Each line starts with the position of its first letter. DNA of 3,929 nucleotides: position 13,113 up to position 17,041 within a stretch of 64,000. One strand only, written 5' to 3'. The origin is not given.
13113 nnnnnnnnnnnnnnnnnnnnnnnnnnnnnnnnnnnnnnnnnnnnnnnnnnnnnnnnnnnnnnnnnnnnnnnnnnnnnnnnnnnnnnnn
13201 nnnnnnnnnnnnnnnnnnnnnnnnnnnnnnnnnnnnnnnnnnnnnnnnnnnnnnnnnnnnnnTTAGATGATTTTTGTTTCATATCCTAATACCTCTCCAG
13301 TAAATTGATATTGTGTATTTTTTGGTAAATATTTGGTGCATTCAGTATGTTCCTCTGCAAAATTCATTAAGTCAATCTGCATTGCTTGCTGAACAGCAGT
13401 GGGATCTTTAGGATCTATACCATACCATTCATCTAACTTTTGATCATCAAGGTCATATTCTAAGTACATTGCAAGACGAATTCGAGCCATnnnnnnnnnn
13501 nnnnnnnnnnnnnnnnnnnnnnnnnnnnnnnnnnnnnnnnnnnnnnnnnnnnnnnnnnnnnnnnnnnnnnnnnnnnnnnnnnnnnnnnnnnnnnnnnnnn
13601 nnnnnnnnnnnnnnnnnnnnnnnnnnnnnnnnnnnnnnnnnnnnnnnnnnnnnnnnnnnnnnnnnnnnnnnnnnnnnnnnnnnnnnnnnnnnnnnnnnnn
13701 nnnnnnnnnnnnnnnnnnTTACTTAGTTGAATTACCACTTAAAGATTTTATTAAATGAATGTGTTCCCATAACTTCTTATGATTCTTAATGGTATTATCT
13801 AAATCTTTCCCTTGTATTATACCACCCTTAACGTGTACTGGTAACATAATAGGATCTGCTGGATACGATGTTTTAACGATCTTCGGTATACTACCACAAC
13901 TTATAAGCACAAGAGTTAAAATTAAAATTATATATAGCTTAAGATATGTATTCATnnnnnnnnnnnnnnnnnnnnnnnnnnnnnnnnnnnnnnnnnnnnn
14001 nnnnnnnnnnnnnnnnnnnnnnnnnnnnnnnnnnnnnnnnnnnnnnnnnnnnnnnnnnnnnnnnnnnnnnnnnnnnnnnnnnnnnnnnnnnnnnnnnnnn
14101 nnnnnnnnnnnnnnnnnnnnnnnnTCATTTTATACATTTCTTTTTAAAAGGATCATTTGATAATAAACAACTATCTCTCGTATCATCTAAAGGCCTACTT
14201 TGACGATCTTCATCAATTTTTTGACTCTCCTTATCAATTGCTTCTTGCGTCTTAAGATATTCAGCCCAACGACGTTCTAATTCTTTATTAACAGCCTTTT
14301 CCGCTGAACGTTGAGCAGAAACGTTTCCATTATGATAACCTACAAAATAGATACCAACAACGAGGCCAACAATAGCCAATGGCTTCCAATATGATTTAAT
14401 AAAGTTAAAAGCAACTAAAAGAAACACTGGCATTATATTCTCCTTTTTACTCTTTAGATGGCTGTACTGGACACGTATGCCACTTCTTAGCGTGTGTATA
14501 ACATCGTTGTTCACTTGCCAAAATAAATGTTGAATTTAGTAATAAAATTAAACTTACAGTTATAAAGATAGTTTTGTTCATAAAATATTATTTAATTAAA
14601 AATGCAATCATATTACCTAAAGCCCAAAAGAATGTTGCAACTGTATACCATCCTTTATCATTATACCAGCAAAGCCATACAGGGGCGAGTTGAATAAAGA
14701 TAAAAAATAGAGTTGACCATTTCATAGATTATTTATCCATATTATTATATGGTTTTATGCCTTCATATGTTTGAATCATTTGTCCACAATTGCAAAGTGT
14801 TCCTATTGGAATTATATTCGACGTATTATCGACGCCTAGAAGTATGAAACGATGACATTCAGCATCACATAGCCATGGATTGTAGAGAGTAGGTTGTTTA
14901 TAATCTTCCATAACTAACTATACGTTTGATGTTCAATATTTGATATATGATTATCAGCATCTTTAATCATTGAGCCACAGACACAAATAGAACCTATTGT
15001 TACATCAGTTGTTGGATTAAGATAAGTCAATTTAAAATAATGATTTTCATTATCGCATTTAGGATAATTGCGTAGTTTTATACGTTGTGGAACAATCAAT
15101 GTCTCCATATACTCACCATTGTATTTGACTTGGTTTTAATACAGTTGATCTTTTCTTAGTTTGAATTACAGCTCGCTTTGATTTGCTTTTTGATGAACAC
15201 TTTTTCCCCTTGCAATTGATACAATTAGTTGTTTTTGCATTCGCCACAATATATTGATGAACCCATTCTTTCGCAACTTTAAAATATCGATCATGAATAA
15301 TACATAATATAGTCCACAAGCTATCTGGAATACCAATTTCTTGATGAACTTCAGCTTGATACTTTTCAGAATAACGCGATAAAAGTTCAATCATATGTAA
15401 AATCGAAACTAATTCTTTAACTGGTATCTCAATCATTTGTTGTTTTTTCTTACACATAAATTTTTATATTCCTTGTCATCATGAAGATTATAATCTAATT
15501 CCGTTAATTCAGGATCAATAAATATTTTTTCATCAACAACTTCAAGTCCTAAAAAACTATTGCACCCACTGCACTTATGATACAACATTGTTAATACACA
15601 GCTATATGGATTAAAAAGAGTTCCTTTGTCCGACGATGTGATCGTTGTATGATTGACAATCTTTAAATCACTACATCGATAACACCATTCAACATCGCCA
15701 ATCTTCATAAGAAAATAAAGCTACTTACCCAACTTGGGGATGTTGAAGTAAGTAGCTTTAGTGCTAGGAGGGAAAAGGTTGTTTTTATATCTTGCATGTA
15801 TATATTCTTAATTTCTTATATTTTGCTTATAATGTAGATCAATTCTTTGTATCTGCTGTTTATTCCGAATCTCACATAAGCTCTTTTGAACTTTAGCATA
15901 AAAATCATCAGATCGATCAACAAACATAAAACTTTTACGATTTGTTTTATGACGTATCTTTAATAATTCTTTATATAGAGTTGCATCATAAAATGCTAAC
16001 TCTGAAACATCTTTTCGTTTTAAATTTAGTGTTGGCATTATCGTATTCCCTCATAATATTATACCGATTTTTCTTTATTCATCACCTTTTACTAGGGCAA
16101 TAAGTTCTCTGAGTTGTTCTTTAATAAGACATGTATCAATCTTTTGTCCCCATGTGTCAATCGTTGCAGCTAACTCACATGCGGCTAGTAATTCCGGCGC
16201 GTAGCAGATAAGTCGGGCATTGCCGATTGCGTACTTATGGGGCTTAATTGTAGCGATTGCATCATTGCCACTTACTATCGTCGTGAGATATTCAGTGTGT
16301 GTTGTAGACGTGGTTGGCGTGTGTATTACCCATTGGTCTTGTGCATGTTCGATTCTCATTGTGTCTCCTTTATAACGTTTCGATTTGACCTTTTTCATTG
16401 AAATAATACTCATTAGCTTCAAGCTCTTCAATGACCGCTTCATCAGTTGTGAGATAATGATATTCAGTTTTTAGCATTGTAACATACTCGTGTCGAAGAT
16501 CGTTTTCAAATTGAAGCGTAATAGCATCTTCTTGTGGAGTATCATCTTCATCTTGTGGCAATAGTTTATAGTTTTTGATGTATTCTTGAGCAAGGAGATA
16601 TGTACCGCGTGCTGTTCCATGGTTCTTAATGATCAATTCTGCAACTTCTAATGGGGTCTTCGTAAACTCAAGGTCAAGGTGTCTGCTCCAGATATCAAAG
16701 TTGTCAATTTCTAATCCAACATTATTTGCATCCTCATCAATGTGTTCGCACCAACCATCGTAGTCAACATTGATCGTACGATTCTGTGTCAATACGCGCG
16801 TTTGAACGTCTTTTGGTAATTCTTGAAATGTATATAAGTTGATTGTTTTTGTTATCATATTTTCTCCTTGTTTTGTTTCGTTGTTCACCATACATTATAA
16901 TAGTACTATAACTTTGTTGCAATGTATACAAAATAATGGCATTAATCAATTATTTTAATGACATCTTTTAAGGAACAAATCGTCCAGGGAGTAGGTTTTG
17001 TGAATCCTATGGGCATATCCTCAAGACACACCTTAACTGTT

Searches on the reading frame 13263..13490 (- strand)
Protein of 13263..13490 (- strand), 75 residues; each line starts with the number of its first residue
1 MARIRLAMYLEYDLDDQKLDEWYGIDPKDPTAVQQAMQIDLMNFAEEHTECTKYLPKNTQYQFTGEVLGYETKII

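Call 13: search_protein_families(library=phrogs, proteins=[window:13263-13490:-], max_evalue=0.001)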
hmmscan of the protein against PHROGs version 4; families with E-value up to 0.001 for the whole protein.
window:13263-13490:- (75 aa): 0 families

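Call 17: find_related_loci(query=window:13263-13490:-, collection=viral_contigs, flank=3000)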
Query window:13263-13490:- (75 aa) in viral_contigs; peptide patterns used: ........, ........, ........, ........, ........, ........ (x = any residue, [..] = any of these).
6 stretches matched a pattern, but none encodes a relative of the query by tblastn (E <= 1e-3).

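Call 18: find_encoding_contigs(protein=window:13263-13490:-, flank=3000, max_places=10)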
Protein window:13263-13490:- (75 aa): 3 contigs read that carry it; 1 place shown.
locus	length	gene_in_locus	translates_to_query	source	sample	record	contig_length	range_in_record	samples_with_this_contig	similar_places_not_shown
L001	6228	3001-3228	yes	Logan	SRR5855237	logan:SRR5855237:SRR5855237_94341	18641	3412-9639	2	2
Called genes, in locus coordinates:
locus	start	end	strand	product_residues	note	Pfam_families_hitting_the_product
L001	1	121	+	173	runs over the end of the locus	-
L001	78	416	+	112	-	-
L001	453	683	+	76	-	-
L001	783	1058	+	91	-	-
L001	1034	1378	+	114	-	-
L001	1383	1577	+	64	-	-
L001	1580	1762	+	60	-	-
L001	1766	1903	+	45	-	-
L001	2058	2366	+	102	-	-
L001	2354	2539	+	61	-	-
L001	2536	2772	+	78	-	-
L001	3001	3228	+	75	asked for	-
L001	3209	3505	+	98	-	-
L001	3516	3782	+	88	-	-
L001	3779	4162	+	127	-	PF18909:dGTP_diPhyd_N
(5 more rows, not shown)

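Call 20: find_homologous_proteins(query=window:13263-13490:-, max_evalue=0.01)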
Query window:13263-13490:- (75 aa): 1 proteins with E <= 0.01 among 1 candidates.
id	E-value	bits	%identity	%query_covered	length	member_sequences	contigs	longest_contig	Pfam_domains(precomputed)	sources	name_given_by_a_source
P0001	2.3e-44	166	100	100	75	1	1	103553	-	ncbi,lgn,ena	-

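Call 40: search_protein_families(library=pfam, proteins=[window:13263-13490:-], max_evalue=0.01)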
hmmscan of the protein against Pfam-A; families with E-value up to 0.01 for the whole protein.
window:13263-13490:- (75 aa): 0 families

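Call 44: search_protein_representatives(protein=window:13263-13490:-)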
Query: 75 residues. Proteins with E-value up to 0.001 (for the whole library): 3; up to 1e-10: 1; up to 1e-30: 1. The best 3 are listed.
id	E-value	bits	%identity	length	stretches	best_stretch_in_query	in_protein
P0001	7.4e-45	165.9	100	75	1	1-75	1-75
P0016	3.3e-06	43.4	39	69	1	1-68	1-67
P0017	6.5e-04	36.1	51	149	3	19-46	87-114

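Call 46: find_encoding_contigs(protein=P0016, flank=5000, max_places=6)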
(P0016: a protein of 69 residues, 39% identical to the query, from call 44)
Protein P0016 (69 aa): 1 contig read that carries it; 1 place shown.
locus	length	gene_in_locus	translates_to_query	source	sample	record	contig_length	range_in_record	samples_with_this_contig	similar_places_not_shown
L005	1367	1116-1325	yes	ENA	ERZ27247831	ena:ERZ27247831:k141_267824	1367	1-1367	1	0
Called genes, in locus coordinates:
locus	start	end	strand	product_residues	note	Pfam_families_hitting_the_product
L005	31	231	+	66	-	-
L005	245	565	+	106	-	-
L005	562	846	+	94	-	-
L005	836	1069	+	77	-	-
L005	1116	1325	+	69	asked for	-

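Call 50: find_related_loci(query=A2, collection=metagenome_contigs, flank=3000)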
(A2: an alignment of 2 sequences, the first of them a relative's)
Query A2 (75 aa) in metagenome_contigs; peptide patterns used: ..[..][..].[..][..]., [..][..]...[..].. (x = any residue, [..] = any of these).
596 stretches matched a pattern, but none encodes a relative of the query by tblastn (E <= 1e-3).

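Call 51: find_related_loci(query=A2, collection=viral_contigs, flank=3000)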
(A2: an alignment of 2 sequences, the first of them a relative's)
Query A2 (75 aa) in viral_contigs; peptide patterns used: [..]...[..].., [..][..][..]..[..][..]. (x = any residue, [..] = any of these).
219 stretches matched a pattern, but none encodes a relative of the query by tblastn (E <= 1e-3).

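Call 103: search_dna_similar(query=window:13263-13490:-, collection=phages, mode=protein, max_evalue=0.1)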
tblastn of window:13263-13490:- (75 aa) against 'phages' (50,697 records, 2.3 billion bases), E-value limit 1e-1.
No match.

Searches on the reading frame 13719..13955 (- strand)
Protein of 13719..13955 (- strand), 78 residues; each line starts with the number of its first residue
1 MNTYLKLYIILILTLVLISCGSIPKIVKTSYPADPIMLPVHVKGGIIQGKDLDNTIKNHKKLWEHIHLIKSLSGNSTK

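Call 13: search_protein_families(library=phrogs, proteins=[window:13719-13955:-], max_evalue=0.001)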
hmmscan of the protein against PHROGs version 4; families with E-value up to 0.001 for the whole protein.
window:13719-13955:- (78 aa): 0 families

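Call 21: list_cluster_members(proteins=[P0001, window:13719-13955:-, window:12986-13282:-, window:10141-11094:-, window:50174-53311:-])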
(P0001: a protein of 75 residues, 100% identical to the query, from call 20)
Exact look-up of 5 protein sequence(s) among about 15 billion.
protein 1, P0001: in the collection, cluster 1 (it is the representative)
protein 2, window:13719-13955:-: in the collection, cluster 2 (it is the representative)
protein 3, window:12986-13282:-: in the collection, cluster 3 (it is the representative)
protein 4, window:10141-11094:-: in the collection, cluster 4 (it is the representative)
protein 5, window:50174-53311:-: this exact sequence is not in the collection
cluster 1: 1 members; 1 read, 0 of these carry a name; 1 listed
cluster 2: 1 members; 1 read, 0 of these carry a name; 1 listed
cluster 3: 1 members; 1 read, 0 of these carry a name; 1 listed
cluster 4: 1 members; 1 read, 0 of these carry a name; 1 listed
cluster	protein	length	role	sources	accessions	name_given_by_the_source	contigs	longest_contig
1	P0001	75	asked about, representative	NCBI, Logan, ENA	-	-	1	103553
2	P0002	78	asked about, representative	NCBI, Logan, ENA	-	-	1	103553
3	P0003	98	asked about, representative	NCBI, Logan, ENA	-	-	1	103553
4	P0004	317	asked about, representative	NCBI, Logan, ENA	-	-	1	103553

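Call 40: search_protein_families(library=pfam, proteins=[window:13719-13955:-], max_evalue=0.01)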
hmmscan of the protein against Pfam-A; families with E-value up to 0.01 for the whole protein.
window:13719-13955:- (78 aa): 0 families

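Call 104: search_dna_similar(query=window:13719-13955:-, collection=phages, mode=protein, max_evalue=0.1)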
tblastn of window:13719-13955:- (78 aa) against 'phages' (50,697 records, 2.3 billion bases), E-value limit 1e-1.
No match.

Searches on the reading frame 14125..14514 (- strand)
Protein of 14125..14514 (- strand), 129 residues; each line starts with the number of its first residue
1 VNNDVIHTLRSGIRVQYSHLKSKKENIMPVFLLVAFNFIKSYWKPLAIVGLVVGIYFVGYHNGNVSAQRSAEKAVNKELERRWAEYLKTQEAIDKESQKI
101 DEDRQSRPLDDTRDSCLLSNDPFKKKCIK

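Call 13: search_protein_families(library=phrogs, proteins=[window:14125-14514:-], max_evalue=0.001)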
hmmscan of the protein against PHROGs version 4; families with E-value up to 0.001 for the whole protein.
window:14125-14514:- (129 aa): 2 families
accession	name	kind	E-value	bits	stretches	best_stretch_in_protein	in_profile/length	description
phrog_312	-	lysis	2.5e-06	28.6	1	37-104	3-70/173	Rz-like spanin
phrog_1327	-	lysis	0.00019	22.3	1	44-106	12-73/158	Rz-like spanin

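Call 40: search_protein_families(library=pfam, proteins=[window:14125-14514:-], max_evalue=0.01)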
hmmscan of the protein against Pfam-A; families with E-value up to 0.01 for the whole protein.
window:14125-14514:- (129 aa): 1 family
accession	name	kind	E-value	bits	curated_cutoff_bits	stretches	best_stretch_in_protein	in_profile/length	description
PF10721.14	DUF2514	-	0.00038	21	26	1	43-99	1-58/161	Protein of unknown function (DUF2514)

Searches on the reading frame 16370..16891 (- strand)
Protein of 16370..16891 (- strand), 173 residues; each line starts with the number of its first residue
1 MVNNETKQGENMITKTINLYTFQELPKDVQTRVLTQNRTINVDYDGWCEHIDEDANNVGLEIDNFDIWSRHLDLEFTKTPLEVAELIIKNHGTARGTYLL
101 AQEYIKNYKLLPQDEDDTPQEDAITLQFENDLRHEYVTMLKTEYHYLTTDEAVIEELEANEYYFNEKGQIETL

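Call 40: search_protein_families(library=pfam, proteins=[window:16370-16891:-], max_evalue=0.01)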
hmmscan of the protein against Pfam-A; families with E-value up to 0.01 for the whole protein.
window:16370-16891:- (173 aa): 0 families

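Call 97: search_protein_families(library=phrogs, proteins=[window:16370-16891:-], max_evalue=0.0001)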
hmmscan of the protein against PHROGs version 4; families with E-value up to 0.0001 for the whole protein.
window:16370-16891:- (173 aa): 2 families
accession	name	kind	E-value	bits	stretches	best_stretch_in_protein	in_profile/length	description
phrog_5162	-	unknown function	2.2e-11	44.7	1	115-170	143-197/201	-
phrog_10310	-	unknown function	7.4e-06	26.9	1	11-69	2-64/212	-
